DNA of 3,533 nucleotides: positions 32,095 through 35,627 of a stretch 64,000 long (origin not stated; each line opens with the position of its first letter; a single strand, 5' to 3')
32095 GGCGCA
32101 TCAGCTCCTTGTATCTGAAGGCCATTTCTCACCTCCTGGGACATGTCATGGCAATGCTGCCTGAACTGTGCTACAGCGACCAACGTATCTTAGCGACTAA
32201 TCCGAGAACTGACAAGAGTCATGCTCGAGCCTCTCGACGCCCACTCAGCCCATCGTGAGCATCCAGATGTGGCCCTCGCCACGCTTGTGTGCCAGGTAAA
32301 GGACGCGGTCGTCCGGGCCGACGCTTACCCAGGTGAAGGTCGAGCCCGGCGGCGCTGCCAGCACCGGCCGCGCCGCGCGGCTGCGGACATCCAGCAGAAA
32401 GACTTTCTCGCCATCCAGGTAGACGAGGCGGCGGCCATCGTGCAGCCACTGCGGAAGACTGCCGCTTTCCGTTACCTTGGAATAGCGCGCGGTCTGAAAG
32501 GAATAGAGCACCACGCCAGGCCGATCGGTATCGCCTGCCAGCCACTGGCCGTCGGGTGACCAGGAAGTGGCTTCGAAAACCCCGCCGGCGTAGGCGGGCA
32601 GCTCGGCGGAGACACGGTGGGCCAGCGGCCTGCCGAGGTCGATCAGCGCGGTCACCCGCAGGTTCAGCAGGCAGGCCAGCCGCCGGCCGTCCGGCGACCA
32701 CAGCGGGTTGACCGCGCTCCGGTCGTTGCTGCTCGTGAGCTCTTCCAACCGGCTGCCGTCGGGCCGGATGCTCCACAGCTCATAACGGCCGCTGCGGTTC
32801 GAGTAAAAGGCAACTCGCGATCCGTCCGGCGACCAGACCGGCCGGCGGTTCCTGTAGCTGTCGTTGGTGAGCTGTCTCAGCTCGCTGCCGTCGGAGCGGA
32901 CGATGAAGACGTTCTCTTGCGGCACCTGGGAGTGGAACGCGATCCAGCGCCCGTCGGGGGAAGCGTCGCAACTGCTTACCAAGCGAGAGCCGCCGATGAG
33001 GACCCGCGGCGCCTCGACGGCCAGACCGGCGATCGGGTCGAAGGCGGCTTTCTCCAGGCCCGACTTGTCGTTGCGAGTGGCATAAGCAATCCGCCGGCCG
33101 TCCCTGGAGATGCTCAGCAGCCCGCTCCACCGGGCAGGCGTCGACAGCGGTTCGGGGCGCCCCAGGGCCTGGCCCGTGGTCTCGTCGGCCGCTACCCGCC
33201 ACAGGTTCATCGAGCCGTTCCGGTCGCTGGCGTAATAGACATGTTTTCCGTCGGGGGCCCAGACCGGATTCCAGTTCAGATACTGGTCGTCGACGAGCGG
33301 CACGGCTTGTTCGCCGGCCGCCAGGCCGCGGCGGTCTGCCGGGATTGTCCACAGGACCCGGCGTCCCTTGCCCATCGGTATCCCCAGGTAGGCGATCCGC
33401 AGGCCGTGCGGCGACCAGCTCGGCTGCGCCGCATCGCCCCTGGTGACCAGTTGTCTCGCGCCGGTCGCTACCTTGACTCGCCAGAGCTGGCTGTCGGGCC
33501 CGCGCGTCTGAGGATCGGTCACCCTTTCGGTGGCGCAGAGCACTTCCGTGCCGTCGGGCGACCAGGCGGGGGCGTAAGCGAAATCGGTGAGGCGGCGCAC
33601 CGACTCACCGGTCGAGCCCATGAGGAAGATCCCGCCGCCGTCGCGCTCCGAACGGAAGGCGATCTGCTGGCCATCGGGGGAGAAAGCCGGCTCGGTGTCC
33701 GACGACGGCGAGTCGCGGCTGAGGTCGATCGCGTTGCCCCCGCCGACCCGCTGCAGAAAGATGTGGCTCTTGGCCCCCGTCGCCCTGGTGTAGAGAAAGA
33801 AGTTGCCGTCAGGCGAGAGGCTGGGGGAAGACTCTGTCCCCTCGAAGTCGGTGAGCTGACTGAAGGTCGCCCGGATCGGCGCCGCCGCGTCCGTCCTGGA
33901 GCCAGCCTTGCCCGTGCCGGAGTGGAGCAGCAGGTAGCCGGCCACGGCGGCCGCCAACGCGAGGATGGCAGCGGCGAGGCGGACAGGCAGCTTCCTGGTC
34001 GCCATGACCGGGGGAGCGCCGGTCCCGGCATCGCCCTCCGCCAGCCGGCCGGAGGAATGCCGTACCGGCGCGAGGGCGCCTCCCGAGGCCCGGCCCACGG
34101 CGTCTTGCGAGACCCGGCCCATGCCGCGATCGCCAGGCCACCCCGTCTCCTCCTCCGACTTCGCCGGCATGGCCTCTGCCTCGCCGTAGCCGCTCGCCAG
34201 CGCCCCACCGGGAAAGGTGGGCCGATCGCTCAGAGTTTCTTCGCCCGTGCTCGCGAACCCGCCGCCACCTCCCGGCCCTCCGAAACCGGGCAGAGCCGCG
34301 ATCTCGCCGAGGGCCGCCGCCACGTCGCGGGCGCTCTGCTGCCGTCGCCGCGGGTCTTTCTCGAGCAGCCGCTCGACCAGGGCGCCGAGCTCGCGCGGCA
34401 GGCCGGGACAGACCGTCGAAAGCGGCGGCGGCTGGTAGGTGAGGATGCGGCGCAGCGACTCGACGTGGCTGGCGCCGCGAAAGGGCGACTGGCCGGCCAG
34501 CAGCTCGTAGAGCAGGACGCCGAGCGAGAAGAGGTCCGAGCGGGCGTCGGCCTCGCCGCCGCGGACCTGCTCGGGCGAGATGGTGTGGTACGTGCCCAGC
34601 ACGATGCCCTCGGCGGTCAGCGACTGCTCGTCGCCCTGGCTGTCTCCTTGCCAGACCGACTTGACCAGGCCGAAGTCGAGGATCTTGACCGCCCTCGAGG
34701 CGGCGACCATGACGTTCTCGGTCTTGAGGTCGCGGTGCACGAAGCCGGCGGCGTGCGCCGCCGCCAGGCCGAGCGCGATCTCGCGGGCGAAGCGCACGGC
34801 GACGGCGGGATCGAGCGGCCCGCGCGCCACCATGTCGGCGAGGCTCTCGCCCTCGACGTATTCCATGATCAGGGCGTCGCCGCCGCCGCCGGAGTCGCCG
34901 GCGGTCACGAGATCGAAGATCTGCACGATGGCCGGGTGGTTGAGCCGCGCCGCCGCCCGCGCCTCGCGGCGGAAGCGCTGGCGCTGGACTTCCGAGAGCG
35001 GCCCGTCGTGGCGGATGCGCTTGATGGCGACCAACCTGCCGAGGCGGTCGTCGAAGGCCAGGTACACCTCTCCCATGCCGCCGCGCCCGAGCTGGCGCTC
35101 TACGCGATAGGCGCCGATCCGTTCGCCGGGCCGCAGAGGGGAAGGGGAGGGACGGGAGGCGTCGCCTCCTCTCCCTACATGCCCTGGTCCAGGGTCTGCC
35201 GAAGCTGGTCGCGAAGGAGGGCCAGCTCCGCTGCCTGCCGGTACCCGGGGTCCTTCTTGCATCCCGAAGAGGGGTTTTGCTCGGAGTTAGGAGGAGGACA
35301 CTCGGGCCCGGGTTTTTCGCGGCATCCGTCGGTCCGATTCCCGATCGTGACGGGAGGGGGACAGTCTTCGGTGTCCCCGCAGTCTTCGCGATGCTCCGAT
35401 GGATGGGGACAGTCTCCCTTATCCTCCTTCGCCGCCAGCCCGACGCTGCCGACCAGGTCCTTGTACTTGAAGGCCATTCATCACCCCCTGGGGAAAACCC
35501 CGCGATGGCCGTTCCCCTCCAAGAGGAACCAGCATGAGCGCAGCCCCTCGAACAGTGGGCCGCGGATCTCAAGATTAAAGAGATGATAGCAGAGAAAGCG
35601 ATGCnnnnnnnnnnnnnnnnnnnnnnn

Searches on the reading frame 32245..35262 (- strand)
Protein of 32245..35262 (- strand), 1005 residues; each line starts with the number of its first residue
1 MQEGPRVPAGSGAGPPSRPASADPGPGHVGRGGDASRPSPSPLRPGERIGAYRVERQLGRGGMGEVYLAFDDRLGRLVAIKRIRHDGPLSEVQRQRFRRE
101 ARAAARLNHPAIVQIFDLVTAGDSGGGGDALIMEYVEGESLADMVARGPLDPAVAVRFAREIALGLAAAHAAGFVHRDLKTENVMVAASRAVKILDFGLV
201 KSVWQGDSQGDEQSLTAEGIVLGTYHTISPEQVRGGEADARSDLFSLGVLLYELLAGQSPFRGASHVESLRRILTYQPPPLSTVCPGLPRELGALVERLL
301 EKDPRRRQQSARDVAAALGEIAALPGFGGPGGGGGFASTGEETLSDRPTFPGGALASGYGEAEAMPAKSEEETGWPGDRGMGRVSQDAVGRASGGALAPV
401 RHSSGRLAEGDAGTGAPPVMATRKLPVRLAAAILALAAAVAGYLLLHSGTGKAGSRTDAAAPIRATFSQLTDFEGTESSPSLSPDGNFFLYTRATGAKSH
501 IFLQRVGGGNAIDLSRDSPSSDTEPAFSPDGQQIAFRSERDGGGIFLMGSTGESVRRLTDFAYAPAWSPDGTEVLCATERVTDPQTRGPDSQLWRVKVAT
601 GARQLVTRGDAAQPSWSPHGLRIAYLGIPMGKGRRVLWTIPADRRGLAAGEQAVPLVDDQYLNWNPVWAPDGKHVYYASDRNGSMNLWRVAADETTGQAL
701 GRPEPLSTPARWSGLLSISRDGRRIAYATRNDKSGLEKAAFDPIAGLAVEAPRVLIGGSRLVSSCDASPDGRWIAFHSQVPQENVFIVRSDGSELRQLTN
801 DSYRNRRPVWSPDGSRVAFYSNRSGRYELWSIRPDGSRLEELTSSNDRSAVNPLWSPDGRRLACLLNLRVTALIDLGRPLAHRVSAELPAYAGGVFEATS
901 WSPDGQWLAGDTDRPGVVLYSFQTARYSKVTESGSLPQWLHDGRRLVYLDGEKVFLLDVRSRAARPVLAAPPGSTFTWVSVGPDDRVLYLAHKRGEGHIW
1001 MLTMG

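Call 8: search_protein_families(library=pfam, proteins=[window:32245-35262:-], max_evalue=0.01)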
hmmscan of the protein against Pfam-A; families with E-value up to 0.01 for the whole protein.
window:32245-35262:- (1005 aa): 12 families
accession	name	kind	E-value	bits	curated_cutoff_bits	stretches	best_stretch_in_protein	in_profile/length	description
PF00069.31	Pkinase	-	4.9e-47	161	31.7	1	52-309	1-253/263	Protein kinase domain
PF07676.18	PD40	-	2e-44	149.1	20.9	4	795-830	1-37/38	WD40-like Beta Propeller Repeat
PF07714.23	PK_Tyr_Ser-Thr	-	2.7e-32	112.5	23.1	1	54-309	3-250/258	Protein tyrosine and serine/threonine kinase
PF25174.1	Beta-prop_THOC3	-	4.1e-09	36.3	305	1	765-926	94-246/272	THOC3 beta-propeller domain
PF00930.27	DPPIV_N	-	4.2e-09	36.1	22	0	762-821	45-119/354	Dipeptidyl peptidase IV (DPP IV) N-terminal region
PF01636.29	APH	-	8.2e-09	36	23.2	1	67-172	14-110/239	Phosphotransferase enzyme family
PF00400.38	WD40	-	3.1e-05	24.8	27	0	900-913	18-32/39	WD domain, G-beta repeat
PF03109.22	ABC1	-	0.0002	21.1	22.9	1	130-203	144-217/244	ABC1 atypical kinase-like domain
PF06293.20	Kdo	-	0.00034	20.6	21.3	1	79-197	40-166/207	Lipopolysaccharide kinase (Kdo/WaaP) family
PF25460.1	Beta-prop_Aladin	-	0.00082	19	171.1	0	809-927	117-227/340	Aladin seven-bladed propeller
PF24817.1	WD40_WDHD1_1st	-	0.0015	18.2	109.9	0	849-928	180-257/291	WDHD1 first WD40 domain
PF14583.12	Pectate_lyase22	-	0.0038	16.4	30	0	784-830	217-265/386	Oligogalacturonate lyase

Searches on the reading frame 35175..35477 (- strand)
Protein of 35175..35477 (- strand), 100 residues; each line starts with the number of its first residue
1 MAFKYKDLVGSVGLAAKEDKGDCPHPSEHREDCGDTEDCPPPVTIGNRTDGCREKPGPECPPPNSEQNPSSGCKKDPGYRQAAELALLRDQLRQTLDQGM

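Call 12: search_protein_families(library=ncbifam, proteins=[window:35175-35477:-], max_evalue=0.01)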
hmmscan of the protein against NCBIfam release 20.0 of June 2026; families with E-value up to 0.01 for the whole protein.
window:35175-35477:- (100 aa): 0 families

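Call 63: search_protein_representatives(alignment_id=A5)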
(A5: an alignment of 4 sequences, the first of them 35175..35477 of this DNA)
Query: 4 sequences, 93 profile positions. Proteins with E-value up to 0.001 (for the whole library): 24; up to 1e-10: 6; up to 1e-30: 2. The best 24 are listed.
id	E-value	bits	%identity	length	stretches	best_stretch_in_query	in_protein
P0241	2.1e-39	149.9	-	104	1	1-93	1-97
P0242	1.9e-36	140.5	-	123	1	1-93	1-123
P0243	5.7e-29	116.5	-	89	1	1-93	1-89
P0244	4.4e-17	78.4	-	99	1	1-93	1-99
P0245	2.3e-12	63.3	-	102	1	1-91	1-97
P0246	1.0e-11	61.3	-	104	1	1-92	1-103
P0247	2.1e-10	57.0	-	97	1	1-93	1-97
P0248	8.1e-10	55.1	-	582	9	50-89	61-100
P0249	2.9e-09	53.4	-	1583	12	8-53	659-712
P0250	5.6e-09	52.5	-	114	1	1-91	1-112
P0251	5.8e-09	52.4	-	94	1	1-93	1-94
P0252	7.2e-09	52.1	-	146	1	2-93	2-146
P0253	8.1e-09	51.9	-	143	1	1-93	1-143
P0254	2.4e-08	50.4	-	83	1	1-91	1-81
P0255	2.3e-07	47.3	-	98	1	1-93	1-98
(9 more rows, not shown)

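Call 71: search_protein_families(library=pfam, proteins=[window:35175-35477:-], max_evalue=0.001)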
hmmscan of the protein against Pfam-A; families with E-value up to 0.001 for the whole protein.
window:35175-35477:- (100 aa): 0 families

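Call 80: find_encoding_contigs(protein=P0244, flank=10000, max_places=2)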
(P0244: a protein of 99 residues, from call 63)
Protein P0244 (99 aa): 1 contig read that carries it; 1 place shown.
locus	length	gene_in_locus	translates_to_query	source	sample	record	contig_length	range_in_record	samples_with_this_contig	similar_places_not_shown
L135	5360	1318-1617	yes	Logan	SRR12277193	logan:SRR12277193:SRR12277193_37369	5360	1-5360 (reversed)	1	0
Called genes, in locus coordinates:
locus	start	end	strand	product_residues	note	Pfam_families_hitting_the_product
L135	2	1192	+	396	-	?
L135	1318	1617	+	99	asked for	-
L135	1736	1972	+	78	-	-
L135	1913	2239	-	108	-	PF02452:PemK_toxin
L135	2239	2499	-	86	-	-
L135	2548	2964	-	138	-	PF01850:PIN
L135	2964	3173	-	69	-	PF01402:RHH_1 (weak)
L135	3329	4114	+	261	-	PF11860:Muramidase, PF01471:PG_binding_1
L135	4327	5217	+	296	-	PF12686:DUF3800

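Call 81: find_encoding_contigs(protein=P0245, flank=10000, max_places=2)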
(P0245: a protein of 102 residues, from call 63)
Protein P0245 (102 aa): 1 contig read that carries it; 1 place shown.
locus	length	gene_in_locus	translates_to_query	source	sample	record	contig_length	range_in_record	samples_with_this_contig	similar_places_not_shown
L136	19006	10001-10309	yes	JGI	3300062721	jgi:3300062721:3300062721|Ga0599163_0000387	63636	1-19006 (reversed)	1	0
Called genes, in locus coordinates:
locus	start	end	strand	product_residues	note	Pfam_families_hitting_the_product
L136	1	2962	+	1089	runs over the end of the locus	PF13401:AAA_22 (faint), PF13676:TIR_2, PF05729:NACHT, PF03781:FGE-sulfatase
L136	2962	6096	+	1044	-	PF00069:Pkinase, PF07714:PK_Tyr_Ser-Thr, PF26549:Tricorn_N, PF26550:Tricorn_2nd, PF07676:PD40, PF26549:Tricorn_N, PF26550:Tricorn_2nd, PF07676:PD40, +5 more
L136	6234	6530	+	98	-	-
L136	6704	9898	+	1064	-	PF00069:Pkinase, PF07714:PK_Tyr_Ser-Thr, PF07676:PD40 (weak), PF26549:Tricorn_N, PF07676:PD40 (weak), PF26550:Tricorn_2nd, PF07676:PD40, PF26549:Tricorn_N, +4 more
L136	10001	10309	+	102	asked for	-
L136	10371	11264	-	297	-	-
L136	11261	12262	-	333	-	PF02470:MlaD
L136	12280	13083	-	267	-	PF00005:ABC_tran, PF13304:AAA_21 (weak)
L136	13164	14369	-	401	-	PF02405:MlaE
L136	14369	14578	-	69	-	-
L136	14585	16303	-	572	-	PF00144:Beta-lactamase, PF11954:DUF3471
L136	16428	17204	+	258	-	PF11860:Muramidase, PF01471:PG_binding_1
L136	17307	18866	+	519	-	PF02163:Peptidase_M50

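Call 82: find_encoding_contigs(protein=P0246, flank=10000, max_places=2)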
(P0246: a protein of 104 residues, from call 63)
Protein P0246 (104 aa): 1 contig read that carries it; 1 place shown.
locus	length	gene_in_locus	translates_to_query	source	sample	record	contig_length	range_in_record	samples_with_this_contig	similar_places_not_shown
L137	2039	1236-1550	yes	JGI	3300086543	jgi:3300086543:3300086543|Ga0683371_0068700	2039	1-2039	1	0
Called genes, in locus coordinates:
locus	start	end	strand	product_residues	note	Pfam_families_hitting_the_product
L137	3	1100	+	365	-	?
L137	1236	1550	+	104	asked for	-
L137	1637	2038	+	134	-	?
